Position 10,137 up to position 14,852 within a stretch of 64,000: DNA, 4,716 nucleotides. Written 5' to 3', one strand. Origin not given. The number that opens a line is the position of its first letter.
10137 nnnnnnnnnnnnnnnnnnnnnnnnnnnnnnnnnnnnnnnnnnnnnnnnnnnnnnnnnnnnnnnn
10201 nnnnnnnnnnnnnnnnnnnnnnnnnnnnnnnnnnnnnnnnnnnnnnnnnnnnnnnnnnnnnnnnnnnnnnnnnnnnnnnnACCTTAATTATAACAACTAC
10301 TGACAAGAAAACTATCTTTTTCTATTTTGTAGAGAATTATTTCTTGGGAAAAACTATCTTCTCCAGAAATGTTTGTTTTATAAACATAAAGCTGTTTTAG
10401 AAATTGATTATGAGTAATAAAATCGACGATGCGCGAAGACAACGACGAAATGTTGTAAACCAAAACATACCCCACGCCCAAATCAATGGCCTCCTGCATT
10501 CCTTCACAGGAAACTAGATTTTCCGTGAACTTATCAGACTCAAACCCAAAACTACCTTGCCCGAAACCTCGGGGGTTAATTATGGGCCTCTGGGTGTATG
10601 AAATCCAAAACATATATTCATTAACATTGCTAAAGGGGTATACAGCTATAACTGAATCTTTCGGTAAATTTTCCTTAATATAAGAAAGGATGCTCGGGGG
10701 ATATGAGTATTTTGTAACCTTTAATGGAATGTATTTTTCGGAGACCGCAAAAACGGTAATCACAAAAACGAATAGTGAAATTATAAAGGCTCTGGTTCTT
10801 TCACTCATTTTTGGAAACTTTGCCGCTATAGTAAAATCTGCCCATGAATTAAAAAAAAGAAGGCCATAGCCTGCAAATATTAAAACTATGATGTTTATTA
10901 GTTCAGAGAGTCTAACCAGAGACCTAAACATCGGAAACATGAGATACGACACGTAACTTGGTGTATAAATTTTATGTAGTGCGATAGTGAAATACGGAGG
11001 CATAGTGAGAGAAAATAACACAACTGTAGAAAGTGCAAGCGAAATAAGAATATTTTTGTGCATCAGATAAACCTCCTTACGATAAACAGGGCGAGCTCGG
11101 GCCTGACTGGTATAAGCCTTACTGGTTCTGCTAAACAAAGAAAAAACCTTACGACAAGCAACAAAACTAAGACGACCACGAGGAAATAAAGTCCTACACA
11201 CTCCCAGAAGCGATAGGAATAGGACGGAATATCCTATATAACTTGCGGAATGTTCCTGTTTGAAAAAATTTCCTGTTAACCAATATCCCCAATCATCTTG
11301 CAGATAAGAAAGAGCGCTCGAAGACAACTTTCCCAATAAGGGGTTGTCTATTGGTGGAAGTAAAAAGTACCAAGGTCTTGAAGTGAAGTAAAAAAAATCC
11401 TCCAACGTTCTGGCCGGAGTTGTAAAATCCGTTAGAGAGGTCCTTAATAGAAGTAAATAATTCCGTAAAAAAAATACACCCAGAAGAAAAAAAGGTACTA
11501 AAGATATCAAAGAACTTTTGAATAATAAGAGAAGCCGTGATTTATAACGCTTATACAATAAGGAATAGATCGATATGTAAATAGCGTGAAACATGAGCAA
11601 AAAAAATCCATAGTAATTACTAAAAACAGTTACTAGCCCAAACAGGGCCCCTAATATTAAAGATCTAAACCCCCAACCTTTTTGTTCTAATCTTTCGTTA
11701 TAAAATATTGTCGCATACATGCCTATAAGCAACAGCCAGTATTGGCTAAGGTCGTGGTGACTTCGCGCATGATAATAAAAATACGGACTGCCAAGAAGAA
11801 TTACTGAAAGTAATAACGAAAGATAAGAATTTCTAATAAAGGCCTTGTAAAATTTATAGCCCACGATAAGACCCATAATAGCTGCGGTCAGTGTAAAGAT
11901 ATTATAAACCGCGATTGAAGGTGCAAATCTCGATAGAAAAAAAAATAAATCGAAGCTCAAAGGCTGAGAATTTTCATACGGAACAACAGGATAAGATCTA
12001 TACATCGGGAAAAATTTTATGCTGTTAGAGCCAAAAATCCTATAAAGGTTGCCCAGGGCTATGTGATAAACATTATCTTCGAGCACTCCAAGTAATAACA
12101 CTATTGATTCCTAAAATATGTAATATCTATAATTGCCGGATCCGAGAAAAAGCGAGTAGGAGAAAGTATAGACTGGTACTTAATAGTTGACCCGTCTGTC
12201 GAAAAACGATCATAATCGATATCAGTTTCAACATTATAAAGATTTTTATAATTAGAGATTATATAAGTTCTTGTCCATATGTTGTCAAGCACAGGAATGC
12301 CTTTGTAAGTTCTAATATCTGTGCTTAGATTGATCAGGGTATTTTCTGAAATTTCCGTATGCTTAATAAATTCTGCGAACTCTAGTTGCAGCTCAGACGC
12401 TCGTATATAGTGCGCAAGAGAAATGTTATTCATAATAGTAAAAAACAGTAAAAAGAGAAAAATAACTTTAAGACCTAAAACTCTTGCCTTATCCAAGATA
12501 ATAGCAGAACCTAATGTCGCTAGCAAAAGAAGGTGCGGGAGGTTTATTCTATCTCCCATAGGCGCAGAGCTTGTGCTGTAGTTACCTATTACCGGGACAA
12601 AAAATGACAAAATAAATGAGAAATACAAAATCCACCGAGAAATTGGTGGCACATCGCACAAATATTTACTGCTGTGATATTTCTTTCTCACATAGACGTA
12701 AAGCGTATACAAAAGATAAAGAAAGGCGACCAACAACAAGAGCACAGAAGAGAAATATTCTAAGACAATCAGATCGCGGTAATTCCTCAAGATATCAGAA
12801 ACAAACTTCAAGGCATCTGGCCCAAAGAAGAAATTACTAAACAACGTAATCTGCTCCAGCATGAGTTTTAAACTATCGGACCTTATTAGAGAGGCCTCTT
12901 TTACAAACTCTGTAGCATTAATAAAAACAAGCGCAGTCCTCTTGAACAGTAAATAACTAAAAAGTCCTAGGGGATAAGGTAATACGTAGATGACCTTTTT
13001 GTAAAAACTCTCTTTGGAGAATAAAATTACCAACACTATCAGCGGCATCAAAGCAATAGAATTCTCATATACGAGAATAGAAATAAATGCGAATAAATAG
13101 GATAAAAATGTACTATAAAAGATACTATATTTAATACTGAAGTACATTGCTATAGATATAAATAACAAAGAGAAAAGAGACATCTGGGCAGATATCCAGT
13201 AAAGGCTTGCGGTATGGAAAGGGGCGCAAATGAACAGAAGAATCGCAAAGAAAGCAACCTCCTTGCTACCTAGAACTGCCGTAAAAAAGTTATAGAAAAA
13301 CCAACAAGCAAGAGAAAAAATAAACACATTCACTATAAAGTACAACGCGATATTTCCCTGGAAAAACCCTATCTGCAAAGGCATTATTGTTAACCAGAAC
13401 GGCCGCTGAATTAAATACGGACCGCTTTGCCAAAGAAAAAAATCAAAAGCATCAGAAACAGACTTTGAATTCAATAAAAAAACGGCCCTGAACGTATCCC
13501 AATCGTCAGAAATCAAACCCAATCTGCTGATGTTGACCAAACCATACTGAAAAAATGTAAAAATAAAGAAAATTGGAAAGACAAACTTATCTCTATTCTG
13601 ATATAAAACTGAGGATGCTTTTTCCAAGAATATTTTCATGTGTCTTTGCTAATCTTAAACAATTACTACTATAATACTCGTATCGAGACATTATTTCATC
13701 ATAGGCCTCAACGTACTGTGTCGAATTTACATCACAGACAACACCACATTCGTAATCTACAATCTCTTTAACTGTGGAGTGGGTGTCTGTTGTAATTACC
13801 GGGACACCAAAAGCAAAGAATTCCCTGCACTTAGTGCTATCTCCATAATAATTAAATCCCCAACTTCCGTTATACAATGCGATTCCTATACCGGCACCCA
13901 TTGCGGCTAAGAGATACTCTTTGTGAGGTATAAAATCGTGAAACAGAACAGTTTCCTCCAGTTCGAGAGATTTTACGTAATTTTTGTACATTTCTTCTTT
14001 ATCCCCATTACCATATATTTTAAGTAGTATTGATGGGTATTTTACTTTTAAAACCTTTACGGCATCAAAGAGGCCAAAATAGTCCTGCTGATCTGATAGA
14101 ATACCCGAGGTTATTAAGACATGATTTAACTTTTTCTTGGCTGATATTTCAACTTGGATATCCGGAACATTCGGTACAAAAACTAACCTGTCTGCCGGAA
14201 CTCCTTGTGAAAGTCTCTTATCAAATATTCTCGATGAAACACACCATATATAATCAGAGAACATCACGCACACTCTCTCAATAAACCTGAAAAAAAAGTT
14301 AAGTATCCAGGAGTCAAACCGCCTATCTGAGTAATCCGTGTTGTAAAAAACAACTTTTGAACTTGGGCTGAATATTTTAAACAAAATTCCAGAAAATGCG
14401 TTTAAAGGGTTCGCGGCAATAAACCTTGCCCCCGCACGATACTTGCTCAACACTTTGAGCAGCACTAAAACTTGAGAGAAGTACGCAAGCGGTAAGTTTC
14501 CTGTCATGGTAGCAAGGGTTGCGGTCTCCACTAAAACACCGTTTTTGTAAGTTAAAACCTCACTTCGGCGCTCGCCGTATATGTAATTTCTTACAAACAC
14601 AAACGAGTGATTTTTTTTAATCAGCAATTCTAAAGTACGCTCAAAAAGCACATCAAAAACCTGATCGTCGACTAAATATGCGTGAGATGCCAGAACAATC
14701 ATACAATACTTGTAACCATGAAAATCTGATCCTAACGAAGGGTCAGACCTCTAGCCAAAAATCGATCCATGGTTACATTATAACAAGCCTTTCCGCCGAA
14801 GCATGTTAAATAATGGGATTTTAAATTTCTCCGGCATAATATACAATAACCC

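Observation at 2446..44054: About 42-kb co-directional glycosylation locus with an unusually expanded lipid-linked, extracytoplasmic transferase toolkit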

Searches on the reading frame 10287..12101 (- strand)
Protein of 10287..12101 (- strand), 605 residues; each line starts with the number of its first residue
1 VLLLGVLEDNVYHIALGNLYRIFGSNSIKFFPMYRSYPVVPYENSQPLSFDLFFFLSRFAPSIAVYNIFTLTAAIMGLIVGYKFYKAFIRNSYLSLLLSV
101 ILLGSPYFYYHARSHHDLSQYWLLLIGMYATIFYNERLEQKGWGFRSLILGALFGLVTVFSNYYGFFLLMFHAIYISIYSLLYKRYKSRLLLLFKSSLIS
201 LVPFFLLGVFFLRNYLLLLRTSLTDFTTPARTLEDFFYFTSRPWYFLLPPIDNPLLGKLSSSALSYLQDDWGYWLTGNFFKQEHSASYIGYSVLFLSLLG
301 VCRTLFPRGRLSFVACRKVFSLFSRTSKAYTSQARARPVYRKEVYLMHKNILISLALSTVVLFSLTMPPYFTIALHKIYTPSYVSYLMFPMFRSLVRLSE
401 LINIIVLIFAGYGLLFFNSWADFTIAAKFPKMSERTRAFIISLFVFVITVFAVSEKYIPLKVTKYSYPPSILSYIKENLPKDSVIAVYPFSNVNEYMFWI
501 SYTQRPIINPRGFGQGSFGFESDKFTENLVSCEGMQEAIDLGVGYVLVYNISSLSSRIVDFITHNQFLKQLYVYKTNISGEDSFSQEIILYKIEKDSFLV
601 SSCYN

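Call 3: search_protein_families(library=pfam, proteins=[window:10287-12101:-], max_evalue=0.01)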
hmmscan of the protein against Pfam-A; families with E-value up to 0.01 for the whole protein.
window:10287-12101:- (605 aa): 0 families

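Call 11: search_protein_families(library=ncbifam, proteins=[window:10287-12101:-], max_evalue=1)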
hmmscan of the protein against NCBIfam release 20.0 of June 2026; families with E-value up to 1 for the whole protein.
window:10287-12101:- (605 aa): 0 families

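Call 12: search_protein_families(library=pfam, proteins=[window:10287-12101:-], max_evalue=10)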
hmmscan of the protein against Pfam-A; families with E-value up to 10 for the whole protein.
window:10287-12101:- (605 aa): 0 families

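Call 26: find_homologous_proteins(query=window:10287-12101:-, max_evalue=0.001)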
Query window:10287-12101:- (605 aa): 17 proteins with E <= 0.001 among 8000 candidates.
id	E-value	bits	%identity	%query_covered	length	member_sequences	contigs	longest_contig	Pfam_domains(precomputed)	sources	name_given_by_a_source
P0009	0.0e+0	1330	100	100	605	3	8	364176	PF19830.5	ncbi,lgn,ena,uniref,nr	ncbi:hypothetical protein H6802_04285 [Candidatus Nomurabacteria bacterium]|uniref:Uncharacterized p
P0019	3.7e-81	292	33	95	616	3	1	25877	-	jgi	-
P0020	1.0e-79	287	32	98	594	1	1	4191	PF19830.5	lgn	-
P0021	1.1e-79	287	33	95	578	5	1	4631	-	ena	-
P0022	1.7e-75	273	30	98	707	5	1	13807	PF19830.5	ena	-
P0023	4.6e-75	272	35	90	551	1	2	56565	-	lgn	-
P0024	4.4e-73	265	32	95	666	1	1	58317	-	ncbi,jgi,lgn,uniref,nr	ncbi:hypothetical protein COV24_05175 [candidate division WWE3 bacterium CG10_big_fil_rev_8_21_14_0_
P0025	1.5e-72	263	33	83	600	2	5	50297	PF19830.5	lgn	-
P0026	4.3e-71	259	32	91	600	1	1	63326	PF19830.5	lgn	-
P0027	1.8e-69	253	31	100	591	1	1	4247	PF19830.5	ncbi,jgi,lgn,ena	-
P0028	1.7e-66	243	33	85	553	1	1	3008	PF19830.5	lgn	-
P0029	9.9e-65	238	29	98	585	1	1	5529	-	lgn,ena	-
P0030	2.7e-64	236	32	84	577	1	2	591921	PF19830.5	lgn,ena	-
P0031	1.9e-59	220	34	72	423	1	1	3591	-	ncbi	-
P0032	2.3e-51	194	30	99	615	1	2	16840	-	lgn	-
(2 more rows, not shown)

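Call 32: find_encoding_contigs(protein=P0024, flank=10000, max_places=2)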
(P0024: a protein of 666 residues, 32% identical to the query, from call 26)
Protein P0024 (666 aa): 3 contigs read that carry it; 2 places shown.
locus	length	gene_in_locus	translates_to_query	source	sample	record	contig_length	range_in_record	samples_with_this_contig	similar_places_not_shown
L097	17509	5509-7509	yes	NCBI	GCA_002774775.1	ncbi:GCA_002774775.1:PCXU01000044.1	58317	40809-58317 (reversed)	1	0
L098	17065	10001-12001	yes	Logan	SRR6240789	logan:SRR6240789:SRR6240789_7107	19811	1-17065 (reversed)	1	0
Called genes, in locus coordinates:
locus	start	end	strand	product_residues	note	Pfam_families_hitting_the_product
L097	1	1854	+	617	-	?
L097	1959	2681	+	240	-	-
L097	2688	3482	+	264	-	PF03269:DUF268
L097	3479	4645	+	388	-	PF00534:Glycos_transf_1, PF13692:Glyco_trans_1_4, PF26337:Gtf3_C (weak)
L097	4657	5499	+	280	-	-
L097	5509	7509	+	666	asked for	-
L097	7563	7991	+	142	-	-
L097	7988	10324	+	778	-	-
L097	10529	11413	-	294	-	PF00685:Sulfotransfer_1, PF13469:Sulfotransfer_3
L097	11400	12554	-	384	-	PF20706:GT4-conflict (weak), PF00534:Glycos_transf_1, PF13692:Glyco_trans_1_4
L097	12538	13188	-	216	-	PF01209:Ubie_methyltran, PF13489:Methyltransf_23, PF05175:MTS, PF03291:mRNA_G-N7_MeTrfase (weak), PF13847:Methyltransf_31, PF08241:Methyltransf_11, PF08242:Methyltransf_12, PF13649:Methyltransf_25, +2 more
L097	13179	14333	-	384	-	PF13439:Glyco_transf_4 (faint), PF00534:Glycos_transf_1, PF13692:Glyco_trans_1_4, PF20706:GT4-conflict (weak)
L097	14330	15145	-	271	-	PF00535:Glycos_transf_2, PF10111:Glyco_tranf_2_2, PF13506:Glyco_transf_21 (weak), PF13641:Glyco_tranf_2_3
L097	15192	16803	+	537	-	PF13231:PMT_2 (weak), PF00515:TPR_1 (faint), PF07719:TPR_2 (weak), PF13424:TPR_12 (weak), PF13431:TPR_17 (faint), PF13432:TPR_16 (faint), PF13414:TPR_11, PF13181:TPR_8 (weak)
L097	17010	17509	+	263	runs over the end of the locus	PF13489:Methyltransf_23, PF05175:MTS (weak), PF13847:Methyltransf_31, PF08241:Methyltransf_11 (weak), PF08242:Methyltransf_12, PF13649:Methyltransf_25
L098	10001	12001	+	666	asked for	-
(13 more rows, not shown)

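Call 33: find_encoding_contigs(protein=P0030, flank=10000, max_places=2)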
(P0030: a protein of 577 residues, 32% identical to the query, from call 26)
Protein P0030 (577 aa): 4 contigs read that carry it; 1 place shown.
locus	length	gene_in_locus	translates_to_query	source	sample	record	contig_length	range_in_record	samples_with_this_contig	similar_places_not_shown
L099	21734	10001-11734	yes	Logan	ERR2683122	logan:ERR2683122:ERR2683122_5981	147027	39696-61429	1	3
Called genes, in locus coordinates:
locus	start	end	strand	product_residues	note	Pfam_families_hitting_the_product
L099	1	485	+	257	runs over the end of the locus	-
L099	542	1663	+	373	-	PF13439:Glyco_transf_4, PF20706:GT4-conflict, PF00534:Glycos_transf_1, PF13692:Glyco_trans_1_4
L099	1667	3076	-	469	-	PF13489:Methyltransf_23, PF08241:Methyltransf_11, PF08242:Methyltransf_12, PF13649:Methyltransf_25, PF13847:Methyltransf_31, PF13489:Methyltransf_23, PF13649:Methyltransf_25, PF13847:Methyltransf_31, +10 more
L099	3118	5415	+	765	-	PF09586:YfhO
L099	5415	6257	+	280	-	PF00535:Glycos_transf_2, PF10111:Glyco_tranf_2_2 (faint), PF13641:Glyco_tranf_2_3 (weak)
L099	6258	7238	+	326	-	PF00535:Glycos_transf_2, PF10111:Glyco_tranf_2_2, PF13641:Glyco_tranf_2_3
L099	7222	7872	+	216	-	PF07021:MetW, PF13489:Methyltransf_23, PF13847:Methyltransf_31, PF08241:Methyltransf_11, PF08242:Methyltransf_12, PF13649:Methyltransf_25 (weak)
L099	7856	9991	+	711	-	-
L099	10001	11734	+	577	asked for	PF19830:DUF6311 (weak)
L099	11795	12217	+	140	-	-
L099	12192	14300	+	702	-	-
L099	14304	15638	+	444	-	-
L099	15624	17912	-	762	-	PF04932:Wzy_C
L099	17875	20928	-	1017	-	PF04932:Wzy_C, PF13231:PMT_2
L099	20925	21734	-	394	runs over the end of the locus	PF00534:Glycos_transf_1, PF13692:Glyco_trans_1_4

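Call 38: find_encoding_contigs(protein=P0026, flank=10000, max_places=1)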
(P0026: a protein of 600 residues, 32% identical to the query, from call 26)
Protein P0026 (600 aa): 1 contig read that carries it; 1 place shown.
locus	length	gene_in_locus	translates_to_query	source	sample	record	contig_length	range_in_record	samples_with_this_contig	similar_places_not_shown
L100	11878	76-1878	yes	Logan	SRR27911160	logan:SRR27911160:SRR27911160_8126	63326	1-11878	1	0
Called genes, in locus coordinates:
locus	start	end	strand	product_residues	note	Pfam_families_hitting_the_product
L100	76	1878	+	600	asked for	PF19830:DUF6311 (weak)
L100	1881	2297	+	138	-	-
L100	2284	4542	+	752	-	-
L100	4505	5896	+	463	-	-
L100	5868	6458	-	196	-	-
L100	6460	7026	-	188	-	-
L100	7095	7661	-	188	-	-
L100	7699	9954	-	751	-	PF04932:Wzy_C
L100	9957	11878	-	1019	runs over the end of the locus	PF04932:Wzy_C, PF02366:PMT, PF13231:PMT_2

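Call 39: find_encoding_contigs(protein=P0023, flank=10000, max_places=1)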
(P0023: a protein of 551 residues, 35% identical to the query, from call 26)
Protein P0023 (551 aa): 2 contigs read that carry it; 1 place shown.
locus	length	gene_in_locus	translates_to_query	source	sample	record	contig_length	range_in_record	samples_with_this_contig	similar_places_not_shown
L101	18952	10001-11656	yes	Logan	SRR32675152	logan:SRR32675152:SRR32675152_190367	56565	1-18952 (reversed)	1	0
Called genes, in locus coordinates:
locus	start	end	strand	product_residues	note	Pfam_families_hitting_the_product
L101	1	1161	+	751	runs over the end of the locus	-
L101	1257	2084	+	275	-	PF00535:Glycos_transf_2, PF10111:Glyco_tranf_2_2 (faint), PF13641:Glyco_tranf_2_3 (weak)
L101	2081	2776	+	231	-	PF03141:Methyltransf_29 (weak), PF13489:Methyltransf_23, PF01209:Ubie_methyltran (weak), PF02353:CMAS, PF13847:Methyltransf_31, PF08241:Methyltransf_11, PF08242:Methyltransf_12, PF13649:Methyltransf_25, +1 more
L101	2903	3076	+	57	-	-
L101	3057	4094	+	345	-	PF00535:Glycos_transf_2, PF10111:Glyco_tranf_2_2, PF13641:Glyco_tranf_2_3, PF13632:Glyco_trans_2_3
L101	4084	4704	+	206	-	PF13489:Methyltransf_23, PF07021:MetW, PF13847:Methyltransf_31, PF08241:Methyltransf_11, PF08242:Methyltransf_12, PF13649:Methyltransf_25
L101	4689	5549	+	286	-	PF00535:Glycos_transf_2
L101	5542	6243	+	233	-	PF13489:Methyltransf_23, PF01209:Ubie_methyltran (faint), PF03141:Methyltransf_29 (weak), PF07021:MetW, PF13649:Methyltransf_25, PF13847:Methyltransf_31, PF08241:Methyltransf_11, PF08242:Methyltransf_12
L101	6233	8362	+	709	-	-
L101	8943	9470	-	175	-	-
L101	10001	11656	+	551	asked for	-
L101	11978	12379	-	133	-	-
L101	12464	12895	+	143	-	-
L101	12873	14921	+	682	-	-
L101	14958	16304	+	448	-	-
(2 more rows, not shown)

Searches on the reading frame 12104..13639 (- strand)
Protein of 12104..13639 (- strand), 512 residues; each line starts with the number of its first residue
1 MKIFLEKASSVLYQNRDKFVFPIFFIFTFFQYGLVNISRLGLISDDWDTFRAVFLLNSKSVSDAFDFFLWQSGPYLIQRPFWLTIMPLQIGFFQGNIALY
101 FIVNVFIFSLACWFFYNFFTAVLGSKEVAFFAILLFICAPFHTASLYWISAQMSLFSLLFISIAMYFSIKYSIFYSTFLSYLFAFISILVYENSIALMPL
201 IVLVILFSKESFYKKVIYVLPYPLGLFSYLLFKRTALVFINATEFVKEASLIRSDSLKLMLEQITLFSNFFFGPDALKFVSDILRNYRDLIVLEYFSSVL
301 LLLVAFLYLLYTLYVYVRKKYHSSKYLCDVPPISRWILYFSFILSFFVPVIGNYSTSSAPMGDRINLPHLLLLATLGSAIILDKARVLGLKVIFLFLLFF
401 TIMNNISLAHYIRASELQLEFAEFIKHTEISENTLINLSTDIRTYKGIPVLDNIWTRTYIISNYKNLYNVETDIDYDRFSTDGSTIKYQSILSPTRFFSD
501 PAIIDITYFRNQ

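Call 3: search_protein_families(library=pfam, proteins=[window:12104-13639:-], max_evalue=0.01)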
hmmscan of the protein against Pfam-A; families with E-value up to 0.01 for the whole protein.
window:12104-13639:- (512 aa): 0 families

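Call 11: search_protein_families(library=ncbifam, proteins=[window:12104-13639:-], max_evalue=1)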
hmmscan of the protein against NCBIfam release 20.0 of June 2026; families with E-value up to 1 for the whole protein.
window:12104-13639:- (512 aa): 0 families

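Call 12: search_protein_families(library=pfam, proteins=[window:12104-13639:-], max_evalue=10)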
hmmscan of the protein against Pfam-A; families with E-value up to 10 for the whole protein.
window:12104-13639:- (512 aa): 2 families
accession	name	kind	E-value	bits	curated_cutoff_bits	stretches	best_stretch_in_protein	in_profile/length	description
PF14264.12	Glucos_trans_II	-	1.3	8.5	30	1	102-349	51-290/317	Glucosyl transferase GtrII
PF09726.14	Macoilin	-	2.8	6.9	32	1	299-340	91-131/671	Macoilin family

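Call 31: find_homologous_proteins(query=window:12104-13639:-, max_evalue=0.001)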
Query window:12104-13639:- (512 aa): 1 proteins with E <= 0.001 among 8000 candidates.
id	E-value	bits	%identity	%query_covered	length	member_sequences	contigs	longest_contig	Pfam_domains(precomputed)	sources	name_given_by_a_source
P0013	8.6e-240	815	100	76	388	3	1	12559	-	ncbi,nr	ncbi:MAG TPA: hypothetical protein PLF29_01385, partial [bacterium]|nr:hypothetical protein [bacteri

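Call 68: find_related_loci(query=window:12104-13639:-, collection=metagenome_contigs, flank=6000)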
Query window:12104-13639:- (512 aa) in metagenome_contigs; peptide patterns used: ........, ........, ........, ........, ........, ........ (x = any residue, [..] = any of these).
598 stretches matched a pattern, but none encodes a relative of the query by tblastn (E <= 1e-3).

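Call 93: search_solved_structures(query=window:12104-13639:-, max_evalue=10)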
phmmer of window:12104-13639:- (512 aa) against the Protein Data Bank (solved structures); distinct sequences matched with E-value up to 10: 0.

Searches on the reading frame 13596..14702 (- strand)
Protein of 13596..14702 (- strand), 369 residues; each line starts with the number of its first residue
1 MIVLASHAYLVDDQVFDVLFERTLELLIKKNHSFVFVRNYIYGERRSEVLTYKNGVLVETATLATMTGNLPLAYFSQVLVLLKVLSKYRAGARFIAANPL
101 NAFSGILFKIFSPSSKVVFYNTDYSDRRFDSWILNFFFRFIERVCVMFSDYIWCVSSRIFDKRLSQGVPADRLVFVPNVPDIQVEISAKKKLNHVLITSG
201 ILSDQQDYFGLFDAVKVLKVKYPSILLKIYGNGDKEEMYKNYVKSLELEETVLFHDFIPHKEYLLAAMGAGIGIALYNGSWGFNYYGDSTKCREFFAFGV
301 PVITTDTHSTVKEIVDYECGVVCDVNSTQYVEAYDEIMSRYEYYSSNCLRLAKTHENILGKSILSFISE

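Call 3: search_protein_families(library=pfam, proteins=[window:13596-14702:-], max_evalue=0.01)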
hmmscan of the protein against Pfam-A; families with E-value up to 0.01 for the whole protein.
window:13596-14702:- (369 aa): 2 families
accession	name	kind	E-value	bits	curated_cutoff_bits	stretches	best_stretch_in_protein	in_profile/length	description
PF00534.26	Glycos_transf_1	-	1e-15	58.1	26.4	1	186-342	8-160/172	Glycosyl transferases group 1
PF13692.12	Glyco_trans_1_4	-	2.5e-08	34.7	27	1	195-337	3-139/142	Glycosyl transferases group 1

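Call 103: search_protein_families(library=ncbifam, proteins=[window:13596-14702:-], max_evalue=0.00001)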
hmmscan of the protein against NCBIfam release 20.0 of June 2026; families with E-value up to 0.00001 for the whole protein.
window:13596-14702:- (369 aa): 3 families
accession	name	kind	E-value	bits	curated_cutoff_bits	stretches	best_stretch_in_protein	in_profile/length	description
NF047880.1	glyco_SdgA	exception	5.2e-10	38.5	800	1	175-353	297-472/488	serine-aspartate repeat adhesin O-glycosyltransferase SdgA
NF047881.1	glyco_SdgB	exception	2.2e-08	33.2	800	1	176-319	304-439/496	serine-aspartate repeat adhesin O-glycosyltransferase SdgB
NF007396.0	PRK09922.1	equivalog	1.1e-07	31.1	385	1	145-316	132-300/361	lipopolysaccharide 1,6-galactosyltransferase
